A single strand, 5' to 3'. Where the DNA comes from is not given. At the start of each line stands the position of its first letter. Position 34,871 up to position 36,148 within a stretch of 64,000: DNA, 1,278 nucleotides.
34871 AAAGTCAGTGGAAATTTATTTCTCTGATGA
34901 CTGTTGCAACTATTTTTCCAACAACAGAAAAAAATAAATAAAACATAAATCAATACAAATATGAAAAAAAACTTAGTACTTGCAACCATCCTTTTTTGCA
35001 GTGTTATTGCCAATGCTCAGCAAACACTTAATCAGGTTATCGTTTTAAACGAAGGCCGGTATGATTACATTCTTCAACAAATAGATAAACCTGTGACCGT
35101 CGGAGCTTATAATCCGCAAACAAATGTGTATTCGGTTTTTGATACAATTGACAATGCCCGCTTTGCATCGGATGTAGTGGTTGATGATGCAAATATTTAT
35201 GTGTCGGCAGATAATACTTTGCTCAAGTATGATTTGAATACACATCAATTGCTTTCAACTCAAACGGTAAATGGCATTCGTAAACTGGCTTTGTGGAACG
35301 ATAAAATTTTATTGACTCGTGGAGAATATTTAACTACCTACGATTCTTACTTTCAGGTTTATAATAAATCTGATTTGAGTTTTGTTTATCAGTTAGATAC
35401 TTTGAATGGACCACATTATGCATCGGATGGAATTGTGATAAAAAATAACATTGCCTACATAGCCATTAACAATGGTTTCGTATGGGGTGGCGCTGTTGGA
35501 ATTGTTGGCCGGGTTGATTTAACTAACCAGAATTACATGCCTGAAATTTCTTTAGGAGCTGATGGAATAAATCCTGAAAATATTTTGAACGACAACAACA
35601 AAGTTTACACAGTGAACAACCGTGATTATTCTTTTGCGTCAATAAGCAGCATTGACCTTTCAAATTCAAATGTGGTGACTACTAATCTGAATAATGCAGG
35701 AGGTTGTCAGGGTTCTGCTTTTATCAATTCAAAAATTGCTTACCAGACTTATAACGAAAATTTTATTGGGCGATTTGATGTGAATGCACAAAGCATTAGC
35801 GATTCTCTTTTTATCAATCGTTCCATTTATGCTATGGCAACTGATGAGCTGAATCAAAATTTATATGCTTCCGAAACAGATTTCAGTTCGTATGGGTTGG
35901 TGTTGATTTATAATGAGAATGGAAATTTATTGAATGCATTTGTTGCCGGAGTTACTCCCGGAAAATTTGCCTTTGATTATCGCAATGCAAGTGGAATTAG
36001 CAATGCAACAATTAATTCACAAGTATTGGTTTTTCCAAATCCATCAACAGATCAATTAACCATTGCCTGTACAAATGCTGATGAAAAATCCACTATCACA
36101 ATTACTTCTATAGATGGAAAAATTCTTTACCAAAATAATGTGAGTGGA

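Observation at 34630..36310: Cobalamin riboswitch controlling a monocistronic T9SS-exported beta-propeller: candidate extracellular corrinoid-capture protein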

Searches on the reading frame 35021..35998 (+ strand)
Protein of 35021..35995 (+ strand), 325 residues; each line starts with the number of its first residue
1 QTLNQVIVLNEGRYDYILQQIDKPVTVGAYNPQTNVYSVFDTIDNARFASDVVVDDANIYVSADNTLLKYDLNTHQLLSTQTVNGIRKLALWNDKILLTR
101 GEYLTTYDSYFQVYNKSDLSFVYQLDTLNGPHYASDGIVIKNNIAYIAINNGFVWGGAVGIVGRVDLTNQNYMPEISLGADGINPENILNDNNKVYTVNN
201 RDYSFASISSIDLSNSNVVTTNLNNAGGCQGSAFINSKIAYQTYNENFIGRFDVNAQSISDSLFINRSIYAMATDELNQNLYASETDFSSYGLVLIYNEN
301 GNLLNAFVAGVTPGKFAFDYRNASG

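Call 32: search_solved_structures(query=A2, max_evalue=0.01, show_alignments=5)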
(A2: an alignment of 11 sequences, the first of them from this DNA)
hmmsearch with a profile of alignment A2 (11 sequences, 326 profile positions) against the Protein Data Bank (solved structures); distinct sequences matched with E-value up to 0.01: 9.
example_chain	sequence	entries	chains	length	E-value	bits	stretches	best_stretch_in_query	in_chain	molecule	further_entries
8okv_B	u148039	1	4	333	2.8e-05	26.9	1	266-316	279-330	Putative surface layer protein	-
8puj_A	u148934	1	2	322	3.2e-05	26.7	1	266-316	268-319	YncE family protein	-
8p97_B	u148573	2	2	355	3.5e-05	26.6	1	266-316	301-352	Putative surface layer protein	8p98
3dsm_A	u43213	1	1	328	5e-05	26.1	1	7-317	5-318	uncharacterized protein BACUNI_02894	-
8bmy_A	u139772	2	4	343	5.6e-05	25.9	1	7-317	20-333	Putative surface layer protein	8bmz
8baz_A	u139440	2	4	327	6e-05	25.8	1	7-317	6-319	Surface layer protein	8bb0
8bn0_A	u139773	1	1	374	6.7e-05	25.7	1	7-317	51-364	Putative surface layer protein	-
8bai_A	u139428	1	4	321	8.2e-05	25.4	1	7-317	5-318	Surface layer protein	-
8bmx_D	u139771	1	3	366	0.00014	24.7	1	7-316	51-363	YncE family protein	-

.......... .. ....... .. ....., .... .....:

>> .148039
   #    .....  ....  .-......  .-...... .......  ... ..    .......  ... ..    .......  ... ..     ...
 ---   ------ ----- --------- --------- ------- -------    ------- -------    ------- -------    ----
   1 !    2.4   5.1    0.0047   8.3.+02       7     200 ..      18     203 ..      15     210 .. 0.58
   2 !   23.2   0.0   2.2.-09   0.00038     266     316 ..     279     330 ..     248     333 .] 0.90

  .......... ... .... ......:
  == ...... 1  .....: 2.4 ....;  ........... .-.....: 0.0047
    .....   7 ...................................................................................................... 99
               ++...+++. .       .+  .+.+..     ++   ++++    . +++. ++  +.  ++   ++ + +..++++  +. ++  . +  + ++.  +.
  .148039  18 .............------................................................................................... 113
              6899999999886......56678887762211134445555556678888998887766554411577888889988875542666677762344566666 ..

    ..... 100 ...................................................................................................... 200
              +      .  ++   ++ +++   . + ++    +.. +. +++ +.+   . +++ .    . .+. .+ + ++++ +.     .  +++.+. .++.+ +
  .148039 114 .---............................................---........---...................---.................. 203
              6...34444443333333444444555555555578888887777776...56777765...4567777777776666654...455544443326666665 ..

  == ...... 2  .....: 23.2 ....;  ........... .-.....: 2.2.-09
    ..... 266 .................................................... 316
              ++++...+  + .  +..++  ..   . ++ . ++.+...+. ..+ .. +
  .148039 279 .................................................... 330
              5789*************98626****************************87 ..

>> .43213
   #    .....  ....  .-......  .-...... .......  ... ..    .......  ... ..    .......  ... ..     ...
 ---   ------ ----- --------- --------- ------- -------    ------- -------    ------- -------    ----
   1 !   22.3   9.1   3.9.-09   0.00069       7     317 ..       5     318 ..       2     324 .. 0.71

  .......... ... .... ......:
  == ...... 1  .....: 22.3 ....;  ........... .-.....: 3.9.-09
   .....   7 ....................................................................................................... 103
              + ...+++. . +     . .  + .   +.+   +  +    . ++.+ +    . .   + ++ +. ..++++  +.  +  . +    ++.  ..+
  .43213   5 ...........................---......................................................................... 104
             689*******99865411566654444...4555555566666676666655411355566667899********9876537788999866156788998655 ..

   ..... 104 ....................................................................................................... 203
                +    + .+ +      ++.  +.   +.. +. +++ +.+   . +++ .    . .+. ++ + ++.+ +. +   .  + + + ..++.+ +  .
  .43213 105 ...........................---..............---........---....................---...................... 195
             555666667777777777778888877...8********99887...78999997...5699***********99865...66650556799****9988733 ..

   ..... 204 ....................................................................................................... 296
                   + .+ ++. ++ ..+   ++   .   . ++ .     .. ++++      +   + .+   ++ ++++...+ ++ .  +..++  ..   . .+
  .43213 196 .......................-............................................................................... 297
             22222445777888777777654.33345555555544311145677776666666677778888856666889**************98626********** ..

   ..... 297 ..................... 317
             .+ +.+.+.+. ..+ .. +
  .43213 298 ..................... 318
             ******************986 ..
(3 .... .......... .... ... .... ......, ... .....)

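Call 58: search_protein_representatives(alignment_id=A2)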
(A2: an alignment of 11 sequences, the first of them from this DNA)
Query: 11 sequences, 326 profile positions. Proteins with E-value up to 0.001 (for the whole library): 959; up to 1e-10: 437; up to 1e-30: 159. The best 150 are listed.
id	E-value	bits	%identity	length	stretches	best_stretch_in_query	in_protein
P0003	4.5e-150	516.0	-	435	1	2-325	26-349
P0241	8.6e-131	452.6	-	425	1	1-326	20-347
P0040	6.3e-128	443.2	-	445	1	1-324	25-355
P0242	1.1e-125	435.8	-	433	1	2-326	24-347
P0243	9.1e-125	432.8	-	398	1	1-324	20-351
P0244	2.3e-124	431.5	-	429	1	1-326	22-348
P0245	1.7e-123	428.6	-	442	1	2-324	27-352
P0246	1.9e-122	425.2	-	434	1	1-326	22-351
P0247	6.4e-122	423.5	-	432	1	2-326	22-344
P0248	3.3e-119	414.6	-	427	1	2-325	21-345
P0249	3.5e-118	411.2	-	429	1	2-326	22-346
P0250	1.0e-113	396.5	-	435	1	1-325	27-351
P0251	5.0e-110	384.4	-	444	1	1-326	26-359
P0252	2.2e-109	382.2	-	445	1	2-323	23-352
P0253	4.5e-109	381.2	-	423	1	1-325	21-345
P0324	1.2e-44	169.5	-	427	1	2-324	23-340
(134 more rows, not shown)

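Call 68: search_protein_families(library=pfam, proteins=[window:35021-35995:+], max_evalue=1)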
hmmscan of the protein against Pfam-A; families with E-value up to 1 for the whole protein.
window:35021-35995:+ (325 aa): 1 family
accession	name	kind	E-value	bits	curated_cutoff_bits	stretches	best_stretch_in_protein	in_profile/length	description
PF02191.22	OLF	-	0.00043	20.4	23.9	1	190-316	26-156/246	Olfactomedin-like domain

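Call 75: find_related_loci(query=P0324, collection=genome_contigs, flank=5000)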
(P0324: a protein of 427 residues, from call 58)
Query P0324 (427 aa) in genome_contigs; peptide patterns used: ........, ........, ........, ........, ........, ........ (x = any residue, [..] = any of these).
35 stretches matched a pattern; 10 encode a relative of the query (tblastn E <= 1e-3); 10 distinct loci.
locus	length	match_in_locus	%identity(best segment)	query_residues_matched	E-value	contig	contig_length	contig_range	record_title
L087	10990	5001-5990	31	18-338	2e-32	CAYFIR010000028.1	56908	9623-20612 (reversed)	MAG TPA_asm: uncultured Bacteroidia bacterium isolate ERP003628_co2_62 genome assembly, contig: NODE_361_length_56908_co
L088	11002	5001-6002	29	1-330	9e-32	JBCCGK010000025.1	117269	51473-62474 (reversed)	MAG: Bacteroidota bacterium isolate P01_B01_bin.41 k141_3775828_length_117269_cov_41.8231, whole genome shotgun sequence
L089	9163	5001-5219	36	353-424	3e-9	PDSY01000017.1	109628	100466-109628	MAG: Flavobacteriales bacterium isolate DOLJORAL78_33_11 DolJOral78_scaffold_595, whole genome shotgun sequence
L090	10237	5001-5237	32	343-424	1e-8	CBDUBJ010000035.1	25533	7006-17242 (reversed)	MAG TPA_asm: uncultured bacterium isolate ERR2431955_binner12_Refined_69 genome assembly, contig: ERZ23878311.883, whole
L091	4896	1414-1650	32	344-424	2e-7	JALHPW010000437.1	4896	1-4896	MAG: Saprospiraceae bacterium isolate bin.285_sub c_000000054046, whole genome shotgun sequence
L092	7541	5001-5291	30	334-424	1e-6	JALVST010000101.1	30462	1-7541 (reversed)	MAG: Flavobacteriales bacterium isolate A3_metabat2_scaf2bin.374 A3_NODE_464_length_30462_cov_10.737399, whole genome sh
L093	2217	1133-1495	25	294-424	2e-6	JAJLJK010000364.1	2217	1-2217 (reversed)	MAG: Bacteroidota bacterium isolate C-76 k141_979206, whole genome shotgun sequence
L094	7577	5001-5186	38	354-414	2e-5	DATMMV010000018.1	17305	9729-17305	MAG TPA_asm: Bacteroidia bacterium isolate SMAG_U12833 k141_4127304, whole genome shotgun sequence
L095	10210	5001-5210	37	343-418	1e-4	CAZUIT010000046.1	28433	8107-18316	MAG TPA_asm: uncultured Burkholderiales bacterium isolate SRP118108_co5_329 genome assembly, contig: NODE_1272_length_28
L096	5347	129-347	30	350-426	2e-4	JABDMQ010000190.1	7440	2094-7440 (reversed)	MAG: Flavobacteriaceae bacterium isolate SS_bin_105 k127_497442, whole genome shotgun sequence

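Call 79: search_protein_families(library=pfam, proteins=[L088:3082-5007:+, L088:5004-6566:+, L088:6568-8052:+, L088:8049-8513:+, L088:8535-9572:+, L087:2947-4944:+, L087:4941-6533:+], max_evalue=0.001)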
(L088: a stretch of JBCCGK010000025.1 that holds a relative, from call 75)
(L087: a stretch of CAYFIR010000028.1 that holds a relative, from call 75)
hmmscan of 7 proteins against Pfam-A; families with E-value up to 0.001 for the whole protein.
L088:3082-5007:+ (641 aa): 2 families
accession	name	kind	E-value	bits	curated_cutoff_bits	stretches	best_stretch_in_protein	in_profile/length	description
PF00593.30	TonB_dep_Rec_b-barrel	-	1e-28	101.9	27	1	347-596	160-427/436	TonB dependent receptor-like, beta-barrel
PF07715.20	Plug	-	3.3e-12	47.3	23.9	1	50-153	5-107/107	TonB-dependent Receptor Plug Domain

L088:5004-6566:+ (520 aa): 3 families
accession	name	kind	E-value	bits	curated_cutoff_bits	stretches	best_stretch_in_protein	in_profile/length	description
PF17963.7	Big_9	-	1.8e-09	38.8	23.6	1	340-428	1-87/89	Bacterial Ig domain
PF18962.6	Por_Secre_tail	-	5.4e-08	33.4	27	1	447-517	1-74/75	Secretion system C-terminal sorting domain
PF21959.2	DUF6923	-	2.2e-05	24.8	27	1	181-255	111-184/234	Repeat of unknown function (DUF6923)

L088:6568-8052:+ (494 aa): 1 family
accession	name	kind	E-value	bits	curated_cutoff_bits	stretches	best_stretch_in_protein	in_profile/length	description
PF03781.23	FGE-sulfatase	-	5.2e-09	36.6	23.3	1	207-458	40-226/255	Sulfatase-modifying factor enzyme 1-like domain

L088:8049-8513:+ (154 aa): 1 family
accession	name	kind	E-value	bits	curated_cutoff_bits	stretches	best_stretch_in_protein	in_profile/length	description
PF18962.6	Por_Secre_tail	-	2.3e-05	25.1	27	1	84-151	9-75/75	Secretion system C-terminal sorting domain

L088:8535-9572:+ (345 aa): 1 family
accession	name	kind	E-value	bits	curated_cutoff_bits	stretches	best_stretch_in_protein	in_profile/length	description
PF16819.11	DUF5074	-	1.9e-29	103.3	27.2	1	38-314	3-321/353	Domain of unknown function (DUF5074)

L087:2947-4944:+ (665 aa): 2 families
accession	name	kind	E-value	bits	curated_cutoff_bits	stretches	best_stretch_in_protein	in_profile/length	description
PF00593.30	TonB_dep_Rec_b-barrel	-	4e-31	109.8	27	1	286-629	50-436/436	TonB dependent receptor-like, beta-barrel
PF07715.20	Plug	-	2.4e-13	50.9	23.9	1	78-173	12-107/107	TonB-dependent Receptor Plug Domain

L087:4941-6533:+ (530 aa): 1 family
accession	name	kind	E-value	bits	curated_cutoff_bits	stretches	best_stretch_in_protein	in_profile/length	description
PF18962.6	Por_Secre_tail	-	6.8e-06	26.7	27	1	457-520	1-65/75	Secretion system C-terminal sorting domain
